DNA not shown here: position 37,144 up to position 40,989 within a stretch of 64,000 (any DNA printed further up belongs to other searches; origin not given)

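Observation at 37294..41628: Orphan evolved VgrG with a membrane-helix C-terminal domain and a tightly coupled polytopic membrane protein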

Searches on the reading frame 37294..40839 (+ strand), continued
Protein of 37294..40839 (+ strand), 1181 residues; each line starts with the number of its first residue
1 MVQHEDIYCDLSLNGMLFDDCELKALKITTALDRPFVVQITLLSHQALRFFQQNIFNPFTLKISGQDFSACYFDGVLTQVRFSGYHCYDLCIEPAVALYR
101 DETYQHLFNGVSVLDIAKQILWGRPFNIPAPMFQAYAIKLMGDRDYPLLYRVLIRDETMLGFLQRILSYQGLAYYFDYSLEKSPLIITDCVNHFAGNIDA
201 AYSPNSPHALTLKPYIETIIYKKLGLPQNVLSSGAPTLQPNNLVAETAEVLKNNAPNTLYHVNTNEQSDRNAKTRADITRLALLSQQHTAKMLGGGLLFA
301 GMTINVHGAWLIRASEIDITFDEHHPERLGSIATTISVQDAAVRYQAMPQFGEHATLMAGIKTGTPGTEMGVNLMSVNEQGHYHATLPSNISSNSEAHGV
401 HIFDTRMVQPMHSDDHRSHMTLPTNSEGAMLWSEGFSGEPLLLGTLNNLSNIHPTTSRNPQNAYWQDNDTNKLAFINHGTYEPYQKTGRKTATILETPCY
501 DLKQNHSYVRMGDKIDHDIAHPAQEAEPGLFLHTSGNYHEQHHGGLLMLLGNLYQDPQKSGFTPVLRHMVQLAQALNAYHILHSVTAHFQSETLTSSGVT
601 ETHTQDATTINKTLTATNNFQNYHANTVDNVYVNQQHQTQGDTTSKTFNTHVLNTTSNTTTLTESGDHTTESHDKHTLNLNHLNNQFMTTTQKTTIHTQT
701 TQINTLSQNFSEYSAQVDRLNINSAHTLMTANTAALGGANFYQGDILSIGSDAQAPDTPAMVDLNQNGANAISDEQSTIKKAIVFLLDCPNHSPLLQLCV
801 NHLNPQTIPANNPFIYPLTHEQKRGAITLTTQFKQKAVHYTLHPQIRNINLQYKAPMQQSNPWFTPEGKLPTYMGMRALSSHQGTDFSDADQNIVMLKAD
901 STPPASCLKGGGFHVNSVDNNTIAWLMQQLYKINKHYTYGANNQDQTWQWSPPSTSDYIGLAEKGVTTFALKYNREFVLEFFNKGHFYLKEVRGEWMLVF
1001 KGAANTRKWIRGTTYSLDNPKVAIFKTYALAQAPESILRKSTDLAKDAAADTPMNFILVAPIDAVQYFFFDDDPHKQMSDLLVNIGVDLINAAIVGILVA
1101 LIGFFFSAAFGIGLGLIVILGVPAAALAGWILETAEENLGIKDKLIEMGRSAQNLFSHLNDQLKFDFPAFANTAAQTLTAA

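Call 30: search_solved_structures(query=A1, max_evalue=0.01, show_alignments=1)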
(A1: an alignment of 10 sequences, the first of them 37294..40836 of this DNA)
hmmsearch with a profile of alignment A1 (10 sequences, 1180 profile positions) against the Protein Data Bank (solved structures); distinct sequences matched with E-value up to 0.01: 8.
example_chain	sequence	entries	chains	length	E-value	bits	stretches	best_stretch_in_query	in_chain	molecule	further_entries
8qja_A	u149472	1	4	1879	8.5e-13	50.1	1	20-222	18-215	Putative type VI secretion system YD repeat-containing Rhs element Vgr protein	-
7q5p_A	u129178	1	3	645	1.5e-12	49.2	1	30-195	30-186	Type VI secretion protein VgrG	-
9mlp_A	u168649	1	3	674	1.6e-12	49.2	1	28-270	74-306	Cytoplasmic protein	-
4mtk_A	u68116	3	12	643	9.1e-11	43.4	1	23-194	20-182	VgrG1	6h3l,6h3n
4uhv_A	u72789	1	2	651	9.3e-11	43.3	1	23-194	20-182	VGRG1, VALINE-GLYCINE REPEAT PROTEIN G1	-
28yn_A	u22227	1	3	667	9.8e-11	43.3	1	23-194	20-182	Type VI secretion system spike protein VgrG1a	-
2p5z_X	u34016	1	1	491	2.9e-08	35.1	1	9-181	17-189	Type VI secretion system component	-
6sjl_A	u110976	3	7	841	1.9e-07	32.4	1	70-183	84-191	Putative type VI secretion protein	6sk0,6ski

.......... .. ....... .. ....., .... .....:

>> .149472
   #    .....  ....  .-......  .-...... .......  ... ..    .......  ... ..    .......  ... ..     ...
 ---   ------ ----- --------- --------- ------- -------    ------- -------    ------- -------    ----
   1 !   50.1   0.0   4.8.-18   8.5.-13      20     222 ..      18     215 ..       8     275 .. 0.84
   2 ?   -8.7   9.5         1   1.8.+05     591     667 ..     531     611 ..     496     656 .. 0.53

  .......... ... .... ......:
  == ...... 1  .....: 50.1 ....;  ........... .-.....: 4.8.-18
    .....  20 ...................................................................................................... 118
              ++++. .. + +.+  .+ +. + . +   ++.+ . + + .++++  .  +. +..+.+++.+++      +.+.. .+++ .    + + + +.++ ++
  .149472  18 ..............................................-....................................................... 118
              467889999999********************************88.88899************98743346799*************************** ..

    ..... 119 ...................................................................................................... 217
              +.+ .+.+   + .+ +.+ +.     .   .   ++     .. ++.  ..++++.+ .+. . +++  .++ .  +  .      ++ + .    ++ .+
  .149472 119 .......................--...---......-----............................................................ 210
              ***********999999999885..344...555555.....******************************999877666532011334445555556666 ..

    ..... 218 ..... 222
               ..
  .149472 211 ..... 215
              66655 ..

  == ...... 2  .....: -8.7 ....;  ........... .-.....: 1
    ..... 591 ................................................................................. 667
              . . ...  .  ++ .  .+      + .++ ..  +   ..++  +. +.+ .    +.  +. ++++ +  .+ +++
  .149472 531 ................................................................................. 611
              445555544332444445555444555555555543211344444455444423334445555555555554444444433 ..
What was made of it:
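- Checked: Solved T6SS VgrG structures are the only PDB sequence matches, E 8.5e-13 to 1.9e-7 (call 30).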

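Call 31: list_cluster_members(proteins=[window:37294-40836:+, window:40858-41625:+, window:26374-28677:-, window:22335-24065:-, window:34249-36399:-, window:36715-37134:-, window:41836-42384:-])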
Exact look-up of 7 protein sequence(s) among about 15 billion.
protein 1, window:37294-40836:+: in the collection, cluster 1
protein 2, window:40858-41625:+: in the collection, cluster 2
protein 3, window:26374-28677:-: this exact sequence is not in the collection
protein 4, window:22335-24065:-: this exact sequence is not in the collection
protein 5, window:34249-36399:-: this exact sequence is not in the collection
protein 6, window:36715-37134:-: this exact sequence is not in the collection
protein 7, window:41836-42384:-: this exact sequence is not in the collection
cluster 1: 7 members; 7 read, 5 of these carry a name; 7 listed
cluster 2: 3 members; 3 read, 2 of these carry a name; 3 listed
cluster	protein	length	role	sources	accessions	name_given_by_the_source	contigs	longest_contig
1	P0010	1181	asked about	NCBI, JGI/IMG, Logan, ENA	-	hypothetical protein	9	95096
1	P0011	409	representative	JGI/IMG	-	hypothetical protein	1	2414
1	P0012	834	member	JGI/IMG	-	hypothetical protein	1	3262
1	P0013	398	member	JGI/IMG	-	hypothetical protein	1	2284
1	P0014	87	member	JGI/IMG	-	hypothetical protein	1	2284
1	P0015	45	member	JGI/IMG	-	-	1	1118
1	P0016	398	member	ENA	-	-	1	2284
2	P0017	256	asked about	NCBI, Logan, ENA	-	-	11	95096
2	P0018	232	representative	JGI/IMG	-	hypothetical protein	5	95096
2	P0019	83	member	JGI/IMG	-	mannose/fructose/N-acetylgalactosamine-specific phosphotransferase system component IID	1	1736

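Call 32: search_dna_similar(query=window:37294-40836:+, collection=plasmids, mode=protein, max_evalue=0.001, max_rows=15)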
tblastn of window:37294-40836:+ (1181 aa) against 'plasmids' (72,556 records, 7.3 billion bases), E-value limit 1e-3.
Records with a match: 63; places in all: 64; records where one place covers at least 80% of the query: 0.
Best place of each record, by identity: <60% 63.
By first word of the organism name: Rhizobium 42; Vibrio 5; Paracoccus 2; Yersinia 2; Sinorhizobium 2; Rhodobacter 1; Aliivibrio 1; Candidatus 1; Escherichia 1; Kosakonia 1; and 5 more.
By predicted mobility (MOB-suite, as given by PLSDB): conjugative 42; non-mobilizable 20; mobilizable 1.
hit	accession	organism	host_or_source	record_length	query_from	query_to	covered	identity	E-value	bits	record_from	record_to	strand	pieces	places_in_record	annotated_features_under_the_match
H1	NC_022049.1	Paracoccus aminophilus JCM 7686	-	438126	805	1149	29%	22.4%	4e-4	52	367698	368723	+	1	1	hypothetical protein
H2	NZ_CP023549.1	Rhodobacter sp. CZR27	cell culture,paddy soil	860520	23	280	22%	23.3%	4e-5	56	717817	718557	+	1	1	tssI: type VI secretion system tip protein TssI/VgrG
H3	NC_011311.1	Aliivibrio salmonicida LFI1238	-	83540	20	189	14%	29.1%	1e-6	61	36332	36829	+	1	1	tssI: type VI secretion system tip protein VgrG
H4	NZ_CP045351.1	Vibrio aquimaris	pure culture,Non-filtered water from ...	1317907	20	190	14%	27.8%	1e-7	64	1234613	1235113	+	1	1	none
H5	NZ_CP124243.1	Yersinia enterocolitica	-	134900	11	200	16%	24.9%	1e-3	51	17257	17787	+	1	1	tssI: type VI secretion system tip protein TssI/VgrG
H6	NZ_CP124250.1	Yersinia enterocolitica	-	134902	11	200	16%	24.9%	1e-3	51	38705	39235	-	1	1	tssI: type VI secretion system tip protein TssI/VgrG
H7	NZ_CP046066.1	Vibrio sp. THAF191d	pure culture,Surface of a polyethylene ...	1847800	20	190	14%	27.4%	1e-6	61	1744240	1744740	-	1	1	none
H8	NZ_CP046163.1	Vibrio sp. THAF191c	pure culture,Surface of a polyethylene ...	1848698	20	190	14%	27.4%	1e-6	61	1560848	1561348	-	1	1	none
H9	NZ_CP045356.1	Vibrio sp. THAF64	pure culture,Surface of a sandy ...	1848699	20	190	14%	27.4%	1e-6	61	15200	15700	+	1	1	none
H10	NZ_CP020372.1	Candidatus Thiodictyon syntrophicum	meromictic lake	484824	11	190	15%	25.9%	2e-4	53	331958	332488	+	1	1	type VI secretion system tip protein VgrG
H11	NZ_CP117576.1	Escherichia albertii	whole organism,bird (unidentified ...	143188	7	190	16%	25.0%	3e-5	56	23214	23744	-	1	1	tssI: type VI secretion system tip protein TssI/VgrG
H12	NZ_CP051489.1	Kosakonia sp. SMBL-WEM22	culture,seawater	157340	7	194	16%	24.0%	4e-5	56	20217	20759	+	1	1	tssI: type VI secretion system tip protein TssI/VgrG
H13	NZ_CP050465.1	Vibrio campbellii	single cell,seawater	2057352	20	195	15%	25.5%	8e-5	55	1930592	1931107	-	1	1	none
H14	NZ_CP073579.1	Photobacterium sp. GJ3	-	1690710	20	189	14%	25.7%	3e-5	56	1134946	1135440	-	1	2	record has no annotation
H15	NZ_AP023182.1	Paraburkholderia sp. PGU19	Physopelta gutta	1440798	11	191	15%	23.1%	4e-5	56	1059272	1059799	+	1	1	record has no annotation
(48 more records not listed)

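Call 57: search_protein_families(library=pfam, proteins=[L007:212-1192:+, L007:1193-1870:+, L007:1871-2542:+, L007:2547-3029:+, L007:3022-3609:+, L005:5986-6426:-, L005:6810-7823:+, L005:8774-9919:+, L005:10449-11216:-, L005:12559-13626:+], max_evalue=0.01)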
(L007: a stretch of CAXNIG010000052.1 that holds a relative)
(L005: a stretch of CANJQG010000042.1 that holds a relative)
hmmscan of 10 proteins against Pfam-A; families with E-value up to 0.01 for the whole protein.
L007:212-1192:+ (326 aa): 0 families

L007:1193-1870:+ (225 aa): 1 family
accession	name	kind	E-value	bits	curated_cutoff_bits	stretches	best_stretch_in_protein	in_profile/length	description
PF08900.16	AcaB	-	9.6e-06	26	27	1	28-197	38-204/215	Transcriptional regulator AcaB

L007:1871-2542:+ (223 aa): 1 family
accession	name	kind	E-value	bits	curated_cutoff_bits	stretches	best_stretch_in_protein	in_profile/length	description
PF08900.16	AcaB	-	9.8e-07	29.2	27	1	28-197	38-204/215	Transcriptional regulator AcaB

L007:2547-3029:+ (160 aa): 1 family
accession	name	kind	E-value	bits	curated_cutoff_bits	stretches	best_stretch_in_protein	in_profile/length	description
PF00436.31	SSB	-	8.9e-13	48.6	26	1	5-104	2-101/104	Single-strand binding protein family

L007:3022-3609:+ (195 aa): 5 families
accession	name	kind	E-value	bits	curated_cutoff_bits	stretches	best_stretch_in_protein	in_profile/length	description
PF01323.26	DSBA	-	9.3e-15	55.3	25.6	2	82-185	92-191/191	DSBA-like thioredoxin domain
PF13462.12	Thioredoxin_4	-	2.6e-07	31.4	23.2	1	24-159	6-146/165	Thioredoxin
PF00085.26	Thioredoxin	-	0.00053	20.4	23.5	1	39-80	26-66/103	Thioredoxin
PF13098.12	Thioredoxin_2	-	0.00075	20.2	27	1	29-160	3-83/104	Thioredoxin-like domain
PF13728.12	TraF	-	0.0026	18.1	23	1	33-66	131-163/224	F plasmid transfer operon protein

L005:5986-6426:- (146 aa): 2 families
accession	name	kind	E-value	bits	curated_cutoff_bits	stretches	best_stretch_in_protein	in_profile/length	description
PF07366.18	SnoaL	-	4.4e-09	36.7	28.4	1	21-134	15-126/126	SnoaL-like polyketide cyclase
PF12680.13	SnoaL_2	-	0.00032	21.7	27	1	11-119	4-100/102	SnoaL-like domain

L005:6810-7823:+ (337 aa): 2 families
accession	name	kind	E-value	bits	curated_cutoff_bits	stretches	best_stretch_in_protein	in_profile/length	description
PF00144.29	Beta-lactamase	-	1.9e-38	132.9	27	1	7-307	4-312/329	Beta-lactamase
PF13354.11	Beta-lactamase2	-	5.1e-05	23.2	22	1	41-79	12-50/214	Beta-lactamase enzyme family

L005:8774-9919:+ (381 aa): 1 family
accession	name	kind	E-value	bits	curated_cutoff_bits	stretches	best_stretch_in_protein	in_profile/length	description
PF00144.29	Beta-lactamase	-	6.4e-66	223.2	27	1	5-358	1-311/329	Beta-lactamase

L005:10449-11216:- (255 aa): 4 families
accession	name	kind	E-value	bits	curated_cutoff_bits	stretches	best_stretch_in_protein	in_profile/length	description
PF00561.26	Abhydrolase_1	-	4e-18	66.4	25.8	1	14-242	3-245/245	alpha/beta hydrolase fold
PF12697.13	Abhydrolase_6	-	8.1e-17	63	26.3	1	14-246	1-215/217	Alpha/beta hydrolase family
PF12146.15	Hydrolase_4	-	8e-07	29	27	1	14-236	7-233/239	Serine aminopeptidase, S33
PF00326.27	Peptidase_S9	-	0.0017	18.3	22.6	0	72-97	63-88/213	Prolyl oligopeptidase family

L005:12559-13626:+ (355 aa): 6 families
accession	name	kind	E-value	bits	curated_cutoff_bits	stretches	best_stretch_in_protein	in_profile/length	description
PF01408.29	GFO_IDH_MocA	-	8.5e-16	59.2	24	1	11-120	1-111/120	Oxidoreductase family, NAD-binding Rossmann fold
PF02894.22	GFO_IDH_MocA_C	-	1.9e-10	41.3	22.9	1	145-354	8-213/218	Oxidoreductase family, C-terminal alpha/beta domain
PF22725.1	GFO_IDH_MocA_C3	-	2.5e-10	40.9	27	1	142-266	9-123/124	GFO/IDH/MocA C-terminal domain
PF01488.26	Shikimate_DH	-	8.1e-05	23.2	24.3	1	10-84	12-89/138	Shikimate / quinate 5-dehydrogenase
PF03807.23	F420_oxidored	-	0.0039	18.2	21.6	1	13-90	2-79/94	NADP oxidoreductase coenzyme F420-dependent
PF02423.21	OCD_Mu_crystall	-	0.0042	16.6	24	1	13-87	132-210/314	Ornithine cyclodeaminase/mu-crystallin family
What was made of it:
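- One relative lies in a conjugative-element-like context (call 57).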

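Call 58: find_encoding_contigs(protein=P0002, flank=10000, max_places=1)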
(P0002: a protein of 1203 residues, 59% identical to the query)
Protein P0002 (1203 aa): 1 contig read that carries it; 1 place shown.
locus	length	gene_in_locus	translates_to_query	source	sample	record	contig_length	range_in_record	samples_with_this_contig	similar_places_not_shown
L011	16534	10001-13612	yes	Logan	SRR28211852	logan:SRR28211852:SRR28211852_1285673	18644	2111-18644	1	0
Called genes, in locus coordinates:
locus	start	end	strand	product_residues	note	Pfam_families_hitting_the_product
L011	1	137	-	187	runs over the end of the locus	-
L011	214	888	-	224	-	PF13505:OMP_b-brl (weak)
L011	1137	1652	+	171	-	-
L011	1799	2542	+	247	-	PF01695:IstB_IS21, PF00308:Bac_DnaA (weak), PF04851:ResIII (weak)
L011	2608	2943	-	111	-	PF13356:Arm-DNA-bind_3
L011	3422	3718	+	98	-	PF01909:NTP_transf_2, PF18765:Polbeta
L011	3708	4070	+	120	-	PF01934:HepT-like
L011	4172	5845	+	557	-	PF01425:Amidase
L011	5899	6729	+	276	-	PF01596:Methyltransf_3, PF01135:PCMT, PF01209:Ubie_methyltran, PF13489:Methyltransf_23, PF13847:Methyltransf_31, PF08241:Methyltransf_11, PF08242:Methyltransf_12, PF13649:Methyltransf_25, +2 more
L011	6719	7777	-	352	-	PF00389:2-Hacid_dh, PF02826:2-Hacid_dh_C, PF03446:NAD_binding_2 (weak)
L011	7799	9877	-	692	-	-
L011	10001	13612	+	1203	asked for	PF05954:Phage_GPD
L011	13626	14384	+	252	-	-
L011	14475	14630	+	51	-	-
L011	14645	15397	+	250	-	-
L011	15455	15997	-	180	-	-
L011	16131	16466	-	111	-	-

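Call 59: find_encoding_contigs(protein=P0006, flank=6000, max_places=1)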
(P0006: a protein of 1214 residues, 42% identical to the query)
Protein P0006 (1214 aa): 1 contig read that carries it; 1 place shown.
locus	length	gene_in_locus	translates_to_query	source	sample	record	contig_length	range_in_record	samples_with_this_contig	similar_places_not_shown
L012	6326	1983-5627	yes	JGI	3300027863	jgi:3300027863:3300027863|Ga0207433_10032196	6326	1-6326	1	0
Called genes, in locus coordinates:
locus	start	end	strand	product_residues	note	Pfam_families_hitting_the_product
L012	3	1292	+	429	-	?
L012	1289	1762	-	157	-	-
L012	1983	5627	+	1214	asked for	PF05954:Phage_GPD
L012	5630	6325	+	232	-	?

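Call 60: find_encoding_contigs(protein=P0007, flank=6000, max_places=1)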
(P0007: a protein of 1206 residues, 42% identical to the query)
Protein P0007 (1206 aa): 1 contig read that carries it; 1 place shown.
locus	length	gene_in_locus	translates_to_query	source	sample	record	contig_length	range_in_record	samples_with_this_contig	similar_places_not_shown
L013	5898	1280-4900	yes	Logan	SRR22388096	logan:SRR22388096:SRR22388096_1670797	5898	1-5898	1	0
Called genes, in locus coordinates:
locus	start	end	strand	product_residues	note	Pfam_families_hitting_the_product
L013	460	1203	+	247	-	PF00149:Metallophos, PF12850:Metallophos_2 (faint)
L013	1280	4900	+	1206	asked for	PF05954:Phage_GPD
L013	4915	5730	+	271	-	-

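Call 61: find_encoding_contigs(protein=P0005, flank=8000, max_places=1)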
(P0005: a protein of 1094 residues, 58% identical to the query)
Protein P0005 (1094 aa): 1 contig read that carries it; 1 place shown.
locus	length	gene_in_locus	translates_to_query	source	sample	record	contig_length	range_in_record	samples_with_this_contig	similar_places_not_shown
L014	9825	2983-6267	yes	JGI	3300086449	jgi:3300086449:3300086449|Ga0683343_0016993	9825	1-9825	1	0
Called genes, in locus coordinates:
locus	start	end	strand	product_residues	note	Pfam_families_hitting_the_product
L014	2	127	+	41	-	?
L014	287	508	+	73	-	PF00313:CSD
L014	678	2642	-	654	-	PF03169:OPT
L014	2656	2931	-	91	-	PF01371:Trp_repressor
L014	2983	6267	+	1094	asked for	-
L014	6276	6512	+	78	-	-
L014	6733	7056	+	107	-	-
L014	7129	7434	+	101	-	PF10947:DUF2628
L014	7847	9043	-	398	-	PF07690:MFS_1, PF00083:Sugar_tr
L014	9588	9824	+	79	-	?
